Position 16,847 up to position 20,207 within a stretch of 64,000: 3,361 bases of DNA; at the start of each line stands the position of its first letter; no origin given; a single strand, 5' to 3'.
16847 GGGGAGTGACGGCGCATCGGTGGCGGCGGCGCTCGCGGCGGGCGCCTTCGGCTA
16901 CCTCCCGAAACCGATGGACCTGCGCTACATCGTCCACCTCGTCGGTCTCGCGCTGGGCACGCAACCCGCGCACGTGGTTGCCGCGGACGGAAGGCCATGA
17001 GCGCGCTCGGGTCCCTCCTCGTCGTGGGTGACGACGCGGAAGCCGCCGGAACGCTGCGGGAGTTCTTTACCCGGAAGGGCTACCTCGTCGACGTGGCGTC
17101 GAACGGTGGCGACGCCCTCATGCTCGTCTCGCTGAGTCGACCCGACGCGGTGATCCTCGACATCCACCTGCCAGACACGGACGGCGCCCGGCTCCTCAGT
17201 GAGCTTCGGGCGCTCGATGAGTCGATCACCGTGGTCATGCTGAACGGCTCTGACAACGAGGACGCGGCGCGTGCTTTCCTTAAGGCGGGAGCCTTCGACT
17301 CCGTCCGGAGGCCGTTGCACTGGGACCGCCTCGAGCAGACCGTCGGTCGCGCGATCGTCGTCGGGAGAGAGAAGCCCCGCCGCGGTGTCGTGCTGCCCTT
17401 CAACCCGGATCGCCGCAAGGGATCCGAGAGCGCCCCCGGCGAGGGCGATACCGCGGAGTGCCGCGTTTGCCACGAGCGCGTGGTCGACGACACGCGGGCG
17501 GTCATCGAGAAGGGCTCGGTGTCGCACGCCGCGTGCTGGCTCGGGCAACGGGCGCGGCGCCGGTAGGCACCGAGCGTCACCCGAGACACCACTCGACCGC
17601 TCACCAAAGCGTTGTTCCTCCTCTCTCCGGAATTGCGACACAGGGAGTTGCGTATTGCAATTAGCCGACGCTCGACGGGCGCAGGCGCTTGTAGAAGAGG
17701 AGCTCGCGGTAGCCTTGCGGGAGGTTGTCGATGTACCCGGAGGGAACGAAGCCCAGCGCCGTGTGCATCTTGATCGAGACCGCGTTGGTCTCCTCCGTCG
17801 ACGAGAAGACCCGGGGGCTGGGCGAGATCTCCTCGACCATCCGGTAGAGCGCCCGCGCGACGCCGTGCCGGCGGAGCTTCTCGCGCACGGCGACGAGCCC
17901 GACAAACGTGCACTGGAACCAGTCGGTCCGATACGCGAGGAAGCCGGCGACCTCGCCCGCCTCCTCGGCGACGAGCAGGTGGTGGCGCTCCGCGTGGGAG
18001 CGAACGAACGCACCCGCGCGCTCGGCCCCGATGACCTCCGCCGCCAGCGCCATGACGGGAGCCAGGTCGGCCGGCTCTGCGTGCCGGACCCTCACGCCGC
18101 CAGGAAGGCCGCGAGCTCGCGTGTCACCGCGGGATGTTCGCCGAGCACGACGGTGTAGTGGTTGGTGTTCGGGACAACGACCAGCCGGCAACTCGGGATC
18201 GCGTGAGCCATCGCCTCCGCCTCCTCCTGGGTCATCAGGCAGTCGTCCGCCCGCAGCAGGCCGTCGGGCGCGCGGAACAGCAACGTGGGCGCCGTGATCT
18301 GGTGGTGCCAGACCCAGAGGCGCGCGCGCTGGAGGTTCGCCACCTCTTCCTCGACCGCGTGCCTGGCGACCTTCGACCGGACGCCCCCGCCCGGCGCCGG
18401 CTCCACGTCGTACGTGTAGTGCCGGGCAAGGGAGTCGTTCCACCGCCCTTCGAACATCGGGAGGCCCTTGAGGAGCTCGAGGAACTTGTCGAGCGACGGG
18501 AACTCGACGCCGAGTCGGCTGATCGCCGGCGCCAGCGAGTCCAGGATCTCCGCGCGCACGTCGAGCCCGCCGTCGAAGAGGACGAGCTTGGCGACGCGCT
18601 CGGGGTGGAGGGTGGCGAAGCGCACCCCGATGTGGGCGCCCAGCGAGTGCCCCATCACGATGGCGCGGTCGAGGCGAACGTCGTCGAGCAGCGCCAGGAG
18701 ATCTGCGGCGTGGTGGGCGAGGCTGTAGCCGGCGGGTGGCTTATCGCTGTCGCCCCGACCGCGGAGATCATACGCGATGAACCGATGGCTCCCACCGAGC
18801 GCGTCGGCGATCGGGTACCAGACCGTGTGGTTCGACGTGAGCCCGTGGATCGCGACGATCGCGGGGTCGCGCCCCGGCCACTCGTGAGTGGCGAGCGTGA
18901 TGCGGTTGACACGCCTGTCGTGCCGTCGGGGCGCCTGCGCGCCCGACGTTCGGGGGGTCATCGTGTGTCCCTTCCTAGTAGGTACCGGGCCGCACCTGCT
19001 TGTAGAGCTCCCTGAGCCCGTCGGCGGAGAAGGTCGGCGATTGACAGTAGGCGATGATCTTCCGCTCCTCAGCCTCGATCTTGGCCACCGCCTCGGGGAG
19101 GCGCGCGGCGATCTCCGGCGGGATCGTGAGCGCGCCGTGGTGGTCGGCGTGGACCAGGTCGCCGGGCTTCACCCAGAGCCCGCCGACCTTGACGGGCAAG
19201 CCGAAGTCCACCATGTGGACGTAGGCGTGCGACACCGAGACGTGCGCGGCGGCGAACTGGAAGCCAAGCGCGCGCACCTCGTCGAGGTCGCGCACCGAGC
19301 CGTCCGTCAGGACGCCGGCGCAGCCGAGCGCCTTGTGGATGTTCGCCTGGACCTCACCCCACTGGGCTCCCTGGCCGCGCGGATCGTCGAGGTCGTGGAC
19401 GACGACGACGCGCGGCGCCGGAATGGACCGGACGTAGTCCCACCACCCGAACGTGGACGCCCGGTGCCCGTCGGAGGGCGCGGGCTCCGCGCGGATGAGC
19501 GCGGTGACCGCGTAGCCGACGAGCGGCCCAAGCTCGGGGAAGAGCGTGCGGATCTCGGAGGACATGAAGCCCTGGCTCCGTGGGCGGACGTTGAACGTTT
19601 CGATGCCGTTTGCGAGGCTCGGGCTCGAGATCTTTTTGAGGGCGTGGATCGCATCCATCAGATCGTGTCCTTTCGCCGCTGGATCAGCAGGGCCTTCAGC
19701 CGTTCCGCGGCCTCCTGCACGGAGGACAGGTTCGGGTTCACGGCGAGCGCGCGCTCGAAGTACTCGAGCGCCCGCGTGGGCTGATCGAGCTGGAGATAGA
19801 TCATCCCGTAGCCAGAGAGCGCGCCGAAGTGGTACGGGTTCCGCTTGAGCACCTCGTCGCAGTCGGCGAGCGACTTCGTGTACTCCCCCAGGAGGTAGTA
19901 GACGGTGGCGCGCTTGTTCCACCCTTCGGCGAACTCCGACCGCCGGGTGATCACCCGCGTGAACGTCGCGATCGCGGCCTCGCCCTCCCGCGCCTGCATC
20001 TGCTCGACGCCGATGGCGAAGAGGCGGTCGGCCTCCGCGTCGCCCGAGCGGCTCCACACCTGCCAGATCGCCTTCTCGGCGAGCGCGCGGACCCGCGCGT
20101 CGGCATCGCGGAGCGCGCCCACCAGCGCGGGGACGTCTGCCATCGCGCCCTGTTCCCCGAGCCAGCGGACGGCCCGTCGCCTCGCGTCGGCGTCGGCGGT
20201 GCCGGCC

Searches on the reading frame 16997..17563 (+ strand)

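Call 42: search_protein_families(library=pfam, proteins=[window:16997-17563:+], max_evalue=0.00001)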
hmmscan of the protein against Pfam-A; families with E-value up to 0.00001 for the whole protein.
window:16997-17563:+ (189 aa): 1 family
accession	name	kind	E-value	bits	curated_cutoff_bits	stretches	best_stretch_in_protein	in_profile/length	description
PF00072.30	Response_reg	-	3.6e-21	75.9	30.2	1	8-116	2-110/111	Response regulator receiver domain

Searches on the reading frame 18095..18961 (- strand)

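Call 42: search_protein_families(library=pfam, proteins=[window:18095-18961:-], max_evalue=0.00001)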
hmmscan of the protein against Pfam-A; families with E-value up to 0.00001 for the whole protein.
window:18095-18961:- (289 aa): 4 families
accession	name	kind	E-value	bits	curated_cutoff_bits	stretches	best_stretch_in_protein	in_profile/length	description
PF00561.26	Abhydrolase_1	-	4.5e-25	89.2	25.8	1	33-271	1-241/245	alpha/beta hydrolase fold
PF12697.13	Abhydrolase_6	-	2e-21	78.1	26.3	1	35-281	1-215/217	Alpha/beta hydrolase family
PF12146.15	Hydrolase_4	-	8.5e-12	45.3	27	1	34-268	6-232/239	Serine aminopeptidase, S33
PF03096.20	Ndr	-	1.1e-06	28.1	23.3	1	80-129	81-130/283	Ndr family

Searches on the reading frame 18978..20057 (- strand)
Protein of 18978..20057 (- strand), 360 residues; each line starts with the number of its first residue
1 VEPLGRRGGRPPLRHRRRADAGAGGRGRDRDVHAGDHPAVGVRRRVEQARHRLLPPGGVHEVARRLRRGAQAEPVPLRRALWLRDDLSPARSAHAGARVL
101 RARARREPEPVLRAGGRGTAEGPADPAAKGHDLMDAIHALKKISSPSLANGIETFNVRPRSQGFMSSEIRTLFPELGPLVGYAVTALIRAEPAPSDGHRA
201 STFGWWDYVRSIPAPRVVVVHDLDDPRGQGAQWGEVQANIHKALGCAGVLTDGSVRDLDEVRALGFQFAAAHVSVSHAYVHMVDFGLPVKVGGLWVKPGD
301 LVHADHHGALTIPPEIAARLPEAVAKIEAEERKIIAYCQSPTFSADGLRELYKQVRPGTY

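Call 45: search_protein_families(library=pfam, proteins=[window:18978-20057:-], max_evalue=0.00001)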
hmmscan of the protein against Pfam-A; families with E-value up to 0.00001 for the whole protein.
window:18978-20057:- (360 aa): 1 family
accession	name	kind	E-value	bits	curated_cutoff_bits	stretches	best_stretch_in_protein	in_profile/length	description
PF03737.21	RraA-like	-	6.1e-21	75.7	24.5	1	158-309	11-150/152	Aldolase/RraA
